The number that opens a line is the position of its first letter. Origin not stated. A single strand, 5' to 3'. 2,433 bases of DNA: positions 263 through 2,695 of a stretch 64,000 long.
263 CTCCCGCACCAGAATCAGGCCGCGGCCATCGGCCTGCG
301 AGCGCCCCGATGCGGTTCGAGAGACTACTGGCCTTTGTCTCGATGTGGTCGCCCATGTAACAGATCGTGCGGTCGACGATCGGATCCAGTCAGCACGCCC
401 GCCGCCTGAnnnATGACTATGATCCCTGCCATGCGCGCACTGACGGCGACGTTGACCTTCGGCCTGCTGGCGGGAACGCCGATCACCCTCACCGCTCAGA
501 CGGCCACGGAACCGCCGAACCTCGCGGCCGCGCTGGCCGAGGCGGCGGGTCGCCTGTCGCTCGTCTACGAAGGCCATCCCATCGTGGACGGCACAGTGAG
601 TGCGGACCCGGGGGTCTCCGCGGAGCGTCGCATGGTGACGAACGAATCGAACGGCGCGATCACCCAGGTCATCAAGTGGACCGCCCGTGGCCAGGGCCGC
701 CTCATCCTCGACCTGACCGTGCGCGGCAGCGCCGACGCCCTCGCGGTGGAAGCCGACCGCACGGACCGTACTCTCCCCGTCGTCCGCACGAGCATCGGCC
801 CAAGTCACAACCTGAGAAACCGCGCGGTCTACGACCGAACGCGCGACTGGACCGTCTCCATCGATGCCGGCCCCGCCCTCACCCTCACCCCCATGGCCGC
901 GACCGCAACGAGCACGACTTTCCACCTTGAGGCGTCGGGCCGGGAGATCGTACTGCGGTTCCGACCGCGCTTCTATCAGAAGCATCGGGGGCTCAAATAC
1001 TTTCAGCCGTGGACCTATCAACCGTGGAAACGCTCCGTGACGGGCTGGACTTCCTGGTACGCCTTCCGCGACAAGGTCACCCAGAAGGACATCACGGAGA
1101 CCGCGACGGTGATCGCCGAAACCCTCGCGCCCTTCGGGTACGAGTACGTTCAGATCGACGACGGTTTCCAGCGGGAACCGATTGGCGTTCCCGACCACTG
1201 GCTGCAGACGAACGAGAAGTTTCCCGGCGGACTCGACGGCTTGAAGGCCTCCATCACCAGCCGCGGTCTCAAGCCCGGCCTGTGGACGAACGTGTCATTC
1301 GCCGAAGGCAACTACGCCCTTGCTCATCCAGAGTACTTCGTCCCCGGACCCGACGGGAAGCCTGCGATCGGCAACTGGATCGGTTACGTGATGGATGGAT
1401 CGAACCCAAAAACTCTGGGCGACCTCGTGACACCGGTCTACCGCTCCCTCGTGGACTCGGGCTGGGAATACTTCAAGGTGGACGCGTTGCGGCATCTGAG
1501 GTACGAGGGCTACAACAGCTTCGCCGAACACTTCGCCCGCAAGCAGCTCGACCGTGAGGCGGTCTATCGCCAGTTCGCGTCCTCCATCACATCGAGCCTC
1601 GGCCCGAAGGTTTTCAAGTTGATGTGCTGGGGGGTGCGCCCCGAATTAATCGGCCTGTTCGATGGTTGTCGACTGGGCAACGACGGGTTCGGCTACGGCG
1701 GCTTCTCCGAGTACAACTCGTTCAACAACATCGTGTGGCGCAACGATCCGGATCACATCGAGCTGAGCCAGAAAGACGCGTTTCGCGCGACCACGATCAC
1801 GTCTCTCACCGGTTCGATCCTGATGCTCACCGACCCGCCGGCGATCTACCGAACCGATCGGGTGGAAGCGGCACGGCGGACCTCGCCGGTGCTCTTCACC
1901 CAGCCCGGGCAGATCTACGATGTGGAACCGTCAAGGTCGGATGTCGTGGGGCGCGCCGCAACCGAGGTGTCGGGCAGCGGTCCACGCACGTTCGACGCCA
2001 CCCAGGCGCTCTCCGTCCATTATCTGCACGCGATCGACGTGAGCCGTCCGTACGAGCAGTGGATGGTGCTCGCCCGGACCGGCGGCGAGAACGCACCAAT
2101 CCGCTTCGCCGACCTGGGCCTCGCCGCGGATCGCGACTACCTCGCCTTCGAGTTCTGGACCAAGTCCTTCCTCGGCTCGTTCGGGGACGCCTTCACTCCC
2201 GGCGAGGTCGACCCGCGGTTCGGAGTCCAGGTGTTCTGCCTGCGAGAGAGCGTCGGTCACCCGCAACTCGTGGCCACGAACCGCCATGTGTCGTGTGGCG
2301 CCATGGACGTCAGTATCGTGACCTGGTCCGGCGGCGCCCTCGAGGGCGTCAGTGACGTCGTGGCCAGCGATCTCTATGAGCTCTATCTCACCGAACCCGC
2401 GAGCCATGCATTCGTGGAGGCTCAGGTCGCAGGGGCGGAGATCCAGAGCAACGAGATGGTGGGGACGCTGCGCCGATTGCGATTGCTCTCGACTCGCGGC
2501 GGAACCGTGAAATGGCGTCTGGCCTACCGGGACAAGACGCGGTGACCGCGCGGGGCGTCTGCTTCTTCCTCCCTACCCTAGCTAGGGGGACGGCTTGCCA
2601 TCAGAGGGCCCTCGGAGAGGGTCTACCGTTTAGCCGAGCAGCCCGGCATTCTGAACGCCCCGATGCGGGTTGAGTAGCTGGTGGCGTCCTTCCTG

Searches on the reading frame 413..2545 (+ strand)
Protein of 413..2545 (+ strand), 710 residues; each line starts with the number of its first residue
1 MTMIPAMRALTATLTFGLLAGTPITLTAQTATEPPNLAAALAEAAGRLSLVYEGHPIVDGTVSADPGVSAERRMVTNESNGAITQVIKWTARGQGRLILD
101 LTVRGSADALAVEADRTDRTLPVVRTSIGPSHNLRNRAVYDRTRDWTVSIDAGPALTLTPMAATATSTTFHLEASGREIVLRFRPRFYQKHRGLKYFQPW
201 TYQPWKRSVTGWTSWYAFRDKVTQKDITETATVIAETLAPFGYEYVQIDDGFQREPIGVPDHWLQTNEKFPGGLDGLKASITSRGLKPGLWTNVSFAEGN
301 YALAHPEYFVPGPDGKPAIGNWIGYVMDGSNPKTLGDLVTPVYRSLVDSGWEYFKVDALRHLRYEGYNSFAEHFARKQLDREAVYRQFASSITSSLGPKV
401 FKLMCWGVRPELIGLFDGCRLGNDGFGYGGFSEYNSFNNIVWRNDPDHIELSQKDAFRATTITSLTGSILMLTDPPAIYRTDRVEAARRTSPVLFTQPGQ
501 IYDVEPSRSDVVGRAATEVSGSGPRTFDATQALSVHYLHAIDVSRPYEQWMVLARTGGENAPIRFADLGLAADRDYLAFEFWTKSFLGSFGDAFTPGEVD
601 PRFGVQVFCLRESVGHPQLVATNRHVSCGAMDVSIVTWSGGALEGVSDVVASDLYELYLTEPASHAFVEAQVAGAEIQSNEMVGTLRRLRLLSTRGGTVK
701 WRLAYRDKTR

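Call 58: search_protein_families(library=pfam, proteins=[window:413-2545:+], max_evalue=0.0001)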
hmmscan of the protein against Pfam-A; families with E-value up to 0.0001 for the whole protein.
window:413-2545:+ (710 aa): 1 family
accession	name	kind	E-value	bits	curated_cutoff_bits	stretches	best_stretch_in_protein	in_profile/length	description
PF02065.24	Melibiase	-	4.6e-08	32.9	27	1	231-373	60-206/347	Melibiase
